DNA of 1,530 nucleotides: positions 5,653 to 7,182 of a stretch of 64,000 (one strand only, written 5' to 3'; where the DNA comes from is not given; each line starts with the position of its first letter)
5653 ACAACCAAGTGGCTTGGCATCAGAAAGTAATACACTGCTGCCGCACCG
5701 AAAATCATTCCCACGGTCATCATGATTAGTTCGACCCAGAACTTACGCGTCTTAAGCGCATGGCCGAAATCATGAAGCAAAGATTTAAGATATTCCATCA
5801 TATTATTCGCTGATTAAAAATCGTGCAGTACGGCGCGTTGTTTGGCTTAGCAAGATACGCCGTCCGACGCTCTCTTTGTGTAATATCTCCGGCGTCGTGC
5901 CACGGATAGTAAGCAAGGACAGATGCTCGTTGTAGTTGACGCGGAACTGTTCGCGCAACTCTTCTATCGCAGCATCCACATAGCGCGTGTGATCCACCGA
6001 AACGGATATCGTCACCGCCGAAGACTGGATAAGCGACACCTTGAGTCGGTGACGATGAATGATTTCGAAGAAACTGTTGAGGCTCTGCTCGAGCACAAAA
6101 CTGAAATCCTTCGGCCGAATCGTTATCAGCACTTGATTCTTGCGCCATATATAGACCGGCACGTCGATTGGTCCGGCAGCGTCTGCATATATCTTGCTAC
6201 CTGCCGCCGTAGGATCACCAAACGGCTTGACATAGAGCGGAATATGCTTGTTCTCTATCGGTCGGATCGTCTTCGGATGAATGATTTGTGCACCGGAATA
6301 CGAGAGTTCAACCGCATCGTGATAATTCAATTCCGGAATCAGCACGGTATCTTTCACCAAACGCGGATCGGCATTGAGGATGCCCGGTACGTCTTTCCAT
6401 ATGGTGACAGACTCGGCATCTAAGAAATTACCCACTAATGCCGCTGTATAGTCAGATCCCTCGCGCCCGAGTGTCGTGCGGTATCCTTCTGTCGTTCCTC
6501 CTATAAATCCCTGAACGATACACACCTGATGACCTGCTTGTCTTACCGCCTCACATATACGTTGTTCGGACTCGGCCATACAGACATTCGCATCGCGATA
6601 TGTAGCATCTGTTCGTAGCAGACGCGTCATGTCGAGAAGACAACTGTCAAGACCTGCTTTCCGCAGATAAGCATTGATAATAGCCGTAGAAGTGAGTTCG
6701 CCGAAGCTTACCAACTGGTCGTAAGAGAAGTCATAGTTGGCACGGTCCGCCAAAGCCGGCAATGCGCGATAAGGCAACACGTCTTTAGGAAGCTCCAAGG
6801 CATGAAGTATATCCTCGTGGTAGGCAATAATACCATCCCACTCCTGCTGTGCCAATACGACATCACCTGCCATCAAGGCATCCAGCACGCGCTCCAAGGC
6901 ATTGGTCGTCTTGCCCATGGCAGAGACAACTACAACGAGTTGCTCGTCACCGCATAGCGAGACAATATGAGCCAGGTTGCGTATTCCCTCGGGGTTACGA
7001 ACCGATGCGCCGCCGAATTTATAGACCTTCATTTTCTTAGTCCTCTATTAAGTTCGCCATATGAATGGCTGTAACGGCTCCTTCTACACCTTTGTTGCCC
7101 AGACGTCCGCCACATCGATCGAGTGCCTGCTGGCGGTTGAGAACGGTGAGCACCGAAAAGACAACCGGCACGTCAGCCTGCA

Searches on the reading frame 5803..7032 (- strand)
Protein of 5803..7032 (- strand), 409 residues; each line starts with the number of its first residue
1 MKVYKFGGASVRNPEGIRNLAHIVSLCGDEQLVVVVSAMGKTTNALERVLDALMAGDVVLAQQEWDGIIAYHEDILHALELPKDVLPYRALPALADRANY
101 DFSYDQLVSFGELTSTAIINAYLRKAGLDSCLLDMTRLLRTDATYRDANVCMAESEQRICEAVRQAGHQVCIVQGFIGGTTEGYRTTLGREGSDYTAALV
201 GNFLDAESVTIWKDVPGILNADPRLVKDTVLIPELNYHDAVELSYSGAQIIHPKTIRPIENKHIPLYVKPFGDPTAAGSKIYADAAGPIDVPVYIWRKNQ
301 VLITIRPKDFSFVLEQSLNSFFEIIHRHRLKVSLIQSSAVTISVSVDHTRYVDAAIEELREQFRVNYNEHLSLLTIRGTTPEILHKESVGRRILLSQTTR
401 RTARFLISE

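Call 79: search_protein_families(library=ncbifam, proteins=[window:5803-7032:-], max_evalue=0.00001)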
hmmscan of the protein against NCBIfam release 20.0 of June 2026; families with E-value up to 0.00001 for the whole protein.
window:5803-7032:- (409 aa): 24 families
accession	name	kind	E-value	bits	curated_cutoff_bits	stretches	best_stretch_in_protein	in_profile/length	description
NF006570.0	PRK09084.1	equivalog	3.5e-78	263.7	455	1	1-394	4-408/452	lysine-sensitive aspartokinase 3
TIGR00657.1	asp_kinases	subfamily_domain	2.2e-76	257.7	208.7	1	3-378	5-386/442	aspartate kinase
NF006959.0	PRK09436.1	equivalog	6.7e-71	239.4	726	1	1-369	1-384/819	bifunctional aspartate kinase/homoserine dehydrogenase I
TIGR00656.1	asp_kin_monofn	equivalog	1.3e-67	228.6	402.25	1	3-376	5-348/407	aspartate kinase, monofunctional class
NF004938.0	PRK06291.1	equivalog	4.3e-64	216.9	528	2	103-366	121-387/468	aspartate kinase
NF007003.0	PRK09466.1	subfamily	2.6e-56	191.5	582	1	2-379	13-399/810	bifunctional aspartate kinase/homoserine dehydrogenase II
NF006515.0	PRK08961.1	equivalog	2.3e-55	188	802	1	3-356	11-379/861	bifunctional aspartate kinase/diaminopimelate decarboxylase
NF004579.0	PRK05925.1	equivalog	1.7e-45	155.8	665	1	3-378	5-379/440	aspartate kinase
NF006068.0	PRK08210.1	equivalog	2.8e-45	155.2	474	1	103-270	70-235/405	aspartate kinase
NF006234.1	PRK08373.1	subfamily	3.6e-44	151.4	237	1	2-266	3-260/338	aspartate kinase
NF006540.0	PRK09034.1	equivalog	9.3e-43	146.5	434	1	1-359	1-366/454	aspartate kinase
NF005154.0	PRK06635.1-2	equivalog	3.6e-40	138.5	376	2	102-269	65-230/407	aspartate kinase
NF005656.0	PRK07431.1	equivalog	6.8e-39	133.9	657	2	104-271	66-233/587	aspartate kinase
NF005155.0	PRK06635.1-4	equivalog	1.6e-37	129.5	346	2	103-268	65-228/407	aspartate kinase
NF005159.0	PRK06635.2-3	equivalog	3.3e-35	121.8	379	1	104-260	67-227/406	aspartate kinase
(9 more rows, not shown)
